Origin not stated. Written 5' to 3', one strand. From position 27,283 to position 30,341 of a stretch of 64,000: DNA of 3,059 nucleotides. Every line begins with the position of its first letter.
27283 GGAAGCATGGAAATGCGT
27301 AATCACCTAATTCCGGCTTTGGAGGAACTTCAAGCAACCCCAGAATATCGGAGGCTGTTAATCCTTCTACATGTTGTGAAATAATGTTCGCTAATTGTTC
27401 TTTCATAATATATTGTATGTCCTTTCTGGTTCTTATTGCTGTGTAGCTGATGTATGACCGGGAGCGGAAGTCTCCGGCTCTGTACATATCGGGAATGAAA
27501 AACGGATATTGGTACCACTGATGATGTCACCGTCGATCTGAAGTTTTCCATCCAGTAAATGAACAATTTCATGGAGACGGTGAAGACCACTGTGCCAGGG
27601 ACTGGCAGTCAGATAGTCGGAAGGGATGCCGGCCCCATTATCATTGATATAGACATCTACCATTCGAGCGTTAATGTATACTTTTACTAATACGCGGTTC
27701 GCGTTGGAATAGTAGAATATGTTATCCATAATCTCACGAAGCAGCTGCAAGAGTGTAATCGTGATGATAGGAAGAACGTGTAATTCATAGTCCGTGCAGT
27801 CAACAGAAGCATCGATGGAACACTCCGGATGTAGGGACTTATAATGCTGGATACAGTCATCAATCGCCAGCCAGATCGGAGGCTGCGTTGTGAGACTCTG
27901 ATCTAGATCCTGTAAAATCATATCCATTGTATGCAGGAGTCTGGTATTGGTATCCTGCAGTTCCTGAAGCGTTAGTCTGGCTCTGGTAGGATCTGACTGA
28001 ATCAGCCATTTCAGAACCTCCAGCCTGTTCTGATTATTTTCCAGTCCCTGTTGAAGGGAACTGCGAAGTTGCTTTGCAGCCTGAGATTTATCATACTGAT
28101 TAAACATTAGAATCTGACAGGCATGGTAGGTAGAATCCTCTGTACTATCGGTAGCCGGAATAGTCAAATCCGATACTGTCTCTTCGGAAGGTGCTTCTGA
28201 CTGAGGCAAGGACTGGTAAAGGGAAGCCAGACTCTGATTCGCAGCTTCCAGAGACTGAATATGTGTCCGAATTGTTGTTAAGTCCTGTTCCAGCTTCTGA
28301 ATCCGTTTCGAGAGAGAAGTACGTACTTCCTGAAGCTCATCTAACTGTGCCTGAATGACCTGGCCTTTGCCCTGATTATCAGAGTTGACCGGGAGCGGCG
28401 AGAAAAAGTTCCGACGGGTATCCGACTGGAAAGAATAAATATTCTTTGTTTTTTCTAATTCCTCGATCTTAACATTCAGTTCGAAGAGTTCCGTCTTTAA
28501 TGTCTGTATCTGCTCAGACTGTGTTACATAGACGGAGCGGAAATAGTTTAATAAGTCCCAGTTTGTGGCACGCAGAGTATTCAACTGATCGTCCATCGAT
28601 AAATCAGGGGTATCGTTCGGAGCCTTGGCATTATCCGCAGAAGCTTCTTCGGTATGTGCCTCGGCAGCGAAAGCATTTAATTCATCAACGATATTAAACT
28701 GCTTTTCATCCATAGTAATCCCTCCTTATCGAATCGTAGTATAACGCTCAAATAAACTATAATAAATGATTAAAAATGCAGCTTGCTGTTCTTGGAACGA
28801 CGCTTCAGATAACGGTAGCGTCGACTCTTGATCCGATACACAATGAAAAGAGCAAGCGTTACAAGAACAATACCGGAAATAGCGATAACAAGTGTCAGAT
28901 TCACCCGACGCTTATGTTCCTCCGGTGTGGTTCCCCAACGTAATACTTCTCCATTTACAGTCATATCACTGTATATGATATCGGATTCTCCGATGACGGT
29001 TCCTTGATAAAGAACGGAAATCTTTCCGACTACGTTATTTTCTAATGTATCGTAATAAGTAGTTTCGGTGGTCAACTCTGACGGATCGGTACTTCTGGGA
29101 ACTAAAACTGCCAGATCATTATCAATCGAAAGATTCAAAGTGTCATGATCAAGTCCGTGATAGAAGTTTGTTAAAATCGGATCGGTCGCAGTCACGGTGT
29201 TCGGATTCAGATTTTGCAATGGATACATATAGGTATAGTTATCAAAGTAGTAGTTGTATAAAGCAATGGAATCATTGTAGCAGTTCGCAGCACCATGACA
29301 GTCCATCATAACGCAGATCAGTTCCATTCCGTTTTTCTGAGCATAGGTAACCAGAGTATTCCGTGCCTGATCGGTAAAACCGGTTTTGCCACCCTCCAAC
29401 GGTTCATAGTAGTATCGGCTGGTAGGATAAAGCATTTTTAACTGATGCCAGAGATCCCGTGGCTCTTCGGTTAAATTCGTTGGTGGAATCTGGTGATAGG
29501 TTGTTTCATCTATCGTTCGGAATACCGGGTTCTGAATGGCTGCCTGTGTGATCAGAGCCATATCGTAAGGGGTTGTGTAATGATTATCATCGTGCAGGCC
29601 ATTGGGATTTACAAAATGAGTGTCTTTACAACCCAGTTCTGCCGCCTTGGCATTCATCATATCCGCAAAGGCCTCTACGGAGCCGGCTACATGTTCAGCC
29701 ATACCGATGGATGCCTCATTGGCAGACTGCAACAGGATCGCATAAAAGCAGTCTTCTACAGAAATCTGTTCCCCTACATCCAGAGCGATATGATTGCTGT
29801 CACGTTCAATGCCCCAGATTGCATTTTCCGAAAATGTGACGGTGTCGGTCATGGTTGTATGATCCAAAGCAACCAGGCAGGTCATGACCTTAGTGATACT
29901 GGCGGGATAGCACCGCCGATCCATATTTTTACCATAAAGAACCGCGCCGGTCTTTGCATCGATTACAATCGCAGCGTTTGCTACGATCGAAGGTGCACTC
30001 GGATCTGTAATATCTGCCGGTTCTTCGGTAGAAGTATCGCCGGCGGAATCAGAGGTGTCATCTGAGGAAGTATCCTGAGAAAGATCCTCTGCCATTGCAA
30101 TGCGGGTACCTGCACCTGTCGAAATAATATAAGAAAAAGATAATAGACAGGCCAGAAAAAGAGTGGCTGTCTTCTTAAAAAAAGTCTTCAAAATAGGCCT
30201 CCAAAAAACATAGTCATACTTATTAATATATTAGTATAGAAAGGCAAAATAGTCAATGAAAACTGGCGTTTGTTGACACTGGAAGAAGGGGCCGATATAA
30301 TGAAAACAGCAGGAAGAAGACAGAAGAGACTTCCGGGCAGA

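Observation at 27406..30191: argS has no leader/T-box and appears co-operonic with an orphan coiled-coil GHKL-ATPase protein and a PBP5-type carboxypeptidase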

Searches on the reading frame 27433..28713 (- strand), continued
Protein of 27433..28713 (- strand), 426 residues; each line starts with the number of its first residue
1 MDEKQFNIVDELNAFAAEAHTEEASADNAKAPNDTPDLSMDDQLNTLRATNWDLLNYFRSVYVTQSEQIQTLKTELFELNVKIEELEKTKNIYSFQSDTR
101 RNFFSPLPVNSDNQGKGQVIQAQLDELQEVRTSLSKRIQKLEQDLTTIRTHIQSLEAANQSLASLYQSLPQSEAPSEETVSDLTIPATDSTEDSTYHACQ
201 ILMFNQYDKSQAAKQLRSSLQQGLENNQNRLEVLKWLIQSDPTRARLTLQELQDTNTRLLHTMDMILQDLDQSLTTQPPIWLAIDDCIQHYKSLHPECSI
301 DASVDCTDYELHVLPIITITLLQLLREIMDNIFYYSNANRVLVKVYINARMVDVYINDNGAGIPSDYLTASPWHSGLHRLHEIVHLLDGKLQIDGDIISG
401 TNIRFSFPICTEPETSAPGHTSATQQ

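Call 67: search_protein_families(library=ncbifam, proteins=[P0157, P0164, L081:7125-7775:+], max_evalue=0.00001)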
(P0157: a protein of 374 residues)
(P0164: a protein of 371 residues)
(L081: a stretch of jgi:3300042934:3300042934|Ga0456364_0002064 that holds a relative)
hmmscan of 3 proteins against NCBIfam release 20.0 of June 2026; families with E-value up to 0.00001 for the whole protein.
P0157 (374 aa): 15 families
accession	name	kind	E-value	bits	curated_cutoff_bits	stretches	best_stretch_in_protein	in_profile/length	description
NF052443.1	SensHisKinMctS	equivalog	3.7e-43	147.5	700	1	152-368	242-452/457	two-component system sensor histidine kinase MctS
NF008649.0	PRK11644.1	equivalog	5.8e-37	127.6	408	1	145-363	288-495/499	signal transduction histidine-protein kinase/phosphatase UhpB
NF008184.0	PRK10935.1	equivalog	2.6e-30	105.6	553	1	159-366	362-561/565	nitrate/nitrite two-component system sensor histidine kinase NarQ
NF052531.1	Strep_LiaS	equivalog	7.6e-30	104.3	450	1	157-364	129-327/328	envelope stress sensor histidine kinase LiaS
NF007896.0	PRK10600.1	equivalog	1.1e-25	90.4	578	1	159-366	389-587/598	nitrate/nitrite two-component system sensor histidine kinase NarX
NF047786.1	his_kin_MadS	equivalog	3.6e-25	89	500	1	154-363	224-434/434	MadS family sensor histidine kinase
NF047322.1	HK_morpho_MacS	equivalog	5e-13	49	300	1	154-363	176-367/367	MacS family sensor histidine kinase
NF040691.1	MtrAB_MtrB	equivalog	4.6e-08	32.5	450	1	240-368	359-496/507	MtrAB system histidine kinase MtrB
NF008298.1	PRK11086.1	subfamily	9.7e-08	30.9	520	1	257-367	416-528/529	DcuS/MalK family sensor histidine kinase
NF033092.0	HK_WalK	equivalog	1.1e-07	30.9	725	1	248-364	468-594/594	cell wall metabolism sensor histidine kinase WalK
NF041947.1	LuxQ_Vibrio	equivalog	2.3e-07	29.1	1200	1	232-371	550-703/843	quorum-sensing autoinducer 2 sensor kinase/phosphatase LuxQ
TIGR02966.1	phoR_proteo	equivalog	9.4e-07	28.1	334.2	1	230-358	192-329/333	phosphate regulon sensor histidine kinase PhoR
NF041832.1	near_NosP_CTERM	subfamily_domain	1.2e-06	27.8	400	1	270-369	121-230/370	NahK/ErcS family hybrid sensor histidine kinase/response regulator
NF047874.1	MASE3_PAS_HK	subfamily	2.2e-06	26.8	560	1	272-367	522-628/655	MASE3 domain-containing sensor histidine kinase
TIGR01925.2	spIIAB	equivalog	3.2e-06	27.1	135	0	273-361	41-133/137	anti-sigma F factor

P0164 (371 aa): 23 families
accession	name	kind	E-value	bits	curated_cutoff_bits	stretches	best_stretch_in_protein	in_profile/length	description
NF052443.1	SensHisKinMctS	equivalog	3.9e-41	140.8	700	1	143-362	234-450/457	two-component system sensor histidine kinase MctS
NF008649.0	PRK11644.1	equivalog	6.8e-34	117.5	408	1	143-360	287-496/499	signal transduction histidine-protein kinase/phosphatase UhpB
NF052531.1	Strep_LiaS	equivalog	1.4e-29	103.4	450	1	135-360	114-327/328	envelope stress sensor histidine kinase LiaS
NF008184.0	PRK10935.1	equivalog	7.7e-26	90.8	553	1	158-364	362-563/565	nitrate/nitrite two-component system sensor histidine kinase NarQ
NF047786.1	his_kin_MadS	equivalog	4.2e-24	85.4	500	1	115-359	186-434/434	MadS family sensor histidine kinase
NF007896.0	PRK10600.1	equivalog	8.9e-20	70.9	578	1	68-364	307-589/598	nitrate/nitrite two-component system sensor histidine kinase NarX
NF047322.1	HK_morpho_MacS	equivalog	1.1e-15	57.7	300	1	153-359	176-367/367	MacS family sensor histidine kinase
NF008298.1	PRK11086.1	subfamily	2.8e-11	42.5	520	1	269-363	428-528/529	DcuS/MalK family sensor histidine kinase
NF040691.1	MtrAB_MtrB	equivalog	3e-10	39.7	450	1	268-366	387-498/507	MtrAB system histidine kinase MtrB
TIGR02956.1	TMAO_torS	equivalog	9.6e-10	37.2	676.5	1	223-366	536-688/967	TMAO reductase system sensor histidine kinase/response regulator TorS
NF041947.1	LuxQ_Vibrio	equivalog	2.1e-09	35.9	1200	1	229-366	548-702/843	quorum-sensing autoinducer 2 sensor kinase/phosphatase LuxQ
NF033092.0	HK_WalK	equivalog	5.8e-09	35.1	725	1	244-359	465-593/594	cell wall metabolism sensor histidine kinase WalK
NF008468.0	PRK11360.1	equivalog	1.4e-08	33.6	646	1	223-365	464-613/616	two-component system sensor histidine kinase AtoS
NF047874.1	MASE3_PAS_HK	subfamily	5.9e-08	31.9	560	1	278-368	529-633/655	MASE3 domain-containing sensor histidine kinase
NF053867.1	SprKinKinDBac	equivalog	1.2e-07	30.6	775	1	272-362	401-499/500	sporulation kinase KinD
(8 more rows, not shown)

L081:7125-7775:+ (216 aa): 93 families (the best 25 are shown)
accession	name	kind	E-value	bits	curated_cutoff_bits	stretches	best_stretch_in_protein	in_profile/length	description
NF007935.0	PRK10651.1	equivalog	1.1e-53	181.6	250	1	4-212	7-215/216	two-component system response regulator NarL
NF007708.0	PRK10403.1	equivalog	3.3e-48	164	343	1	3-208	6-209/215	nitrate/nitrite response regulator protein NarP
NF052445.1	RespRegMctR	equivalog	1e-47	162.2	300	1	4-212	2-204/205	two-component system response regulator MctR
NF047785.1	respo_reg_MadR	equivalog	8.5e-45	152.7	300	1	4-211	1-207/209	MadR family response regulator transcription factor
NF011896.0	PRK15369.1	equivalog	2.1e-43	148.4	242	1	1-209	1-206/211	two component system response regulator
NF007018.1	PRK09483.1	equivalog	2e-34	119.1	280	1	4-214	2-210/217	UvrY/SirA/GacA family response regulator transcription factor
NF007403.0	PRK09935.1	equivalog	1.5e-31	109.6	271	1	1-204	1-201/210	fimbria biosynthesis transcriptional regulator FimZ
NF041830.1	RR_TF_ErdR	exception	1.3e-30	106.7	390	1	5-206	3-204/213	response regulator transcription factor ErdR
NF007419.0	PRK09958.1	equivalog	2.5e-28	99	251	1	6-212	3-203/204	acid-sensing system DNA-binding response regulator EvgA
NF007685.0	PRK10360.1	equivalog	7.2e-26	91.2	258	1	4-202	2-187/196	response regulator transcription factor UhpA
NF007505.1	PRK10100.1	equivalog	9.1e-24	84.3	250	1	48-210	40-202/204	biofilm master transcriptional regulator CsgD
NF006900.1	PRK09390.1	equivalog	2.3e-23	82.8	255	1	4-197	5-187/203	response regulator FixJ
TIGR02875.1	spore_0_A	equivalog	2.6e-23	82.6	200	1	3-131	2-133/262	sporulation transcription factor Spo0A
NF001965.0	PRK00742.1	subfamily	2e-22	79.9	293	1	2-111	2-112/357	chemotaxis-specific protein-glutamate methyltransferase CheB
NF008098.0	PRK10840.1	equivalog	4.6e-22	78.5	235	1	1-199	1-197/216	response regulator transcription factor RcsB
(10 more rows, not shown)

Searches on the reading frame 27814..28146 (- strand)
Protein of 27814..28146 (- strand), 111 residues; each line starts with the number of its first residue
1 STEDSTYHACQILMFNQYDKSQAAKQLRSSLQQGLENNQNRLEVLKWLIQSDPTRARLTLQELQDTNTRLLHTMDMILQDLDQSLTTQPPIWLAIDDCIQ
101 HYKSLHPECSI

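Call 29: search_protein_families(library=pfam, proteins=[window:27814-28146:-], max_evalue=10)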
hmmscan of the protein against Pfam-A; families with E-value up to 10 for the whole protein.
seq(111 aa): 5 families
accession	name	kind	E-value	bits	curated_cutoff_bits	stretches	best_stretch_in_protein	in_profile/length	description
PF10863.13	NOP19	-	0.037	14.3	25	1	22-71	8-55/140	Nucleolar protein 19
PF02601.20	Exonuc_VII_L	-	0.064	13.2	35.9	1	20-86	192-260/315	Exonuclease VII, large subunit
PF09280.16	XPC-binding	-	0.074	13.2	26.4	1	38-74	6-42/57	XPC-binding domain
PF22265.2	T26-6p_Ig-like_dom_2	-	0.17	12.4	27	1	53-96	81-124/130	T26-6p, second immunoglobulin-like domain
PF16749.10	Arteri_nsp7a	-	0.45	11.2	27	1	16-39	37-60/130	Arterivirus nonstructural protein 7 alpha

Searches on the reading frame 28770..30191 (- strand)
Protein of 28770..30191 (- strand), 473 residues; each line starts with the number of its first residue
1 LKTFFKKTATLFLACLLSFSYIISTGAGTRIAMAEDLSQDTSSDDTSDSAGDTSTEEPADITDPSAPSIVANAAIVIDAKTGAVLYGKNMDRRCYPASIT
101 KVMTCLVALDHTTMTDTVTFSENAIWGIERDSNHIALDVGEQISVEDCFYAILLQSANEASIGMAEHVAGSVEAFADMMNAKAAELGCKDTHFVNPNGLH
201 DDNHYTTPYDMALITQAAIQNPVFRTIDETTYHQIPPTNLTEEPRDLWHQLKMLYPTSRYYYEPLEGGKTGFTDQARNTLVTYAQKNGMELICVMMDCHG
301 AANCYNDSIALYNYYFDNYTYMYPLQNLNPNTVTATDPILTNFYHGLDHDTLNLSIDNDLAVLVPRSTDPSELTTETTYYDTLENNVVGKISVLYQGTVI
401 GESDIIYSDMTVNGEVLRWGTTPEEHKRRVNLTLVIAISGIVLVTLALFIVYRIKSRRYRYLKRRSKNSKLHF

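Call 3: search_protein_families(library=pfam, proteins=[window:28770-30191:-], max_evalue=1)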
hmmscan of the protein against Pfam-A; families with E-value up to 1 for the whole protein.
window:28770-30191:- (473 aa): 5 families
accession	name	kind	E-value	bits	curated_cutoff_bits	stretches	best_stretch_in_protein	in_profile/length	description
PF00768.25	Peptidase_S11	-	9.8e-63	212.2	27.6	1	63-298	4-237/239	D-alanyl-D-alanine carboxypeptidase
PF13354.11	Beta-lactamase2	-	7e-06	26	22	1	76-219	4-147/214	Beta-lactamase enzyme family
PF02113.21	Peptidase_S13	-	0.00042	19.6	22.8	1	70-110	16-57/444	D-Ala-D-Ala carboxypeptidase 3 (S13) family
PF00905.27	Transpeptidase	-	0.0061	16.2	22.1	1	73-127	2-74/299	Penicillin binding protein transpeptidase domain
PF07943.18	PBP5_C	-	0.034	14.8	21.2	1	348-408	22-86/91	Penicillin-binding protein 5, C-terminal domain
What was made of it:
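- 28770..30191 (-): dac: a PBP5-type D-Ala-D-Ala carboxypeptidase of 473 aa. It has a TTG start, a signal peptide and a C-terminal membrane anchor. Peptidase_S11 at 212 bits (call 3).
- On PBP5-type DD-carboxypeptidase (Peptidase_S11): Peptidase_S11 scores 212 bits (call 3).
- Checked: dac matches Peptidase_S11 at 212 bits (call 3).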

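Call 10: search_protein_families(library=ncbifam, proteins=[window:28770-30191:-], max_evalue=0.1)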
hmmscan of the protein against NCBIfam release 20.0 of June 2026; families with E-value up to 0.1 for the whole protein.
window:28770-30191:- (473 aa): 7 families
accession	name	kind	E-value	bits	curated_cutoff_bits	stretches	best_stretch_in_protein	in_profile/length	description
NF008059.0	PRK10793.1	equivalog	7.3e-36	123.7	694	1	64-406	39-376/403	D-alanyl-D-alanine carboxypeptidase DacA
NF007445.0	PRK10001.1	equivalog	6.4e-32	110.8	765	1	64-366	32-324/400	serine-type D-Ala-D-Ala carboxypeptidase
NF038273.1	strep_PBP3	exception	6.9e-29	101.1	490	1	68-370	25-337/407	D-alanyl-D-alanine carboxypeptidase PBP3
NF000471.1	vanY_of_D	exception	1.5e-28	100.1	625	1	65-310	93-346/354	transpeptidase-like D-Ala-D-Ala carboxypeptidase VanY-D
NF008489.0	PRK11397.1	equivalog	2.5e-28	98.9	610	1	63-322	29-286/389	serine-type D-Ala-D-Ala carboxypeptidase DacD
NF008668.0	PRK11669.1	equivalog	2.6e-28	99.1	294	1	58-308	30-273/316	D-alanyl-D-alanine endopeptidase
NF038258.2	PBP4_Staph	exception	2.1e-24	86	500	1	73-321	43-308/366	penicillin-binding protein PBP4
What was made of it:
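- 28770..30191 (-): NCBIfam DacA at 7e-36 (call 10).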

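Call 60: search_protein_families(library=padloc, proteins=[window:28770-30191:-], max_evalue=0.01)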
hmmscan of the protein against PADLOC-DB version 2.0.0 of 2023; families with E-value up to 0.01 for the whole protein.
window:28770-30191:- (473 aa): 0 families
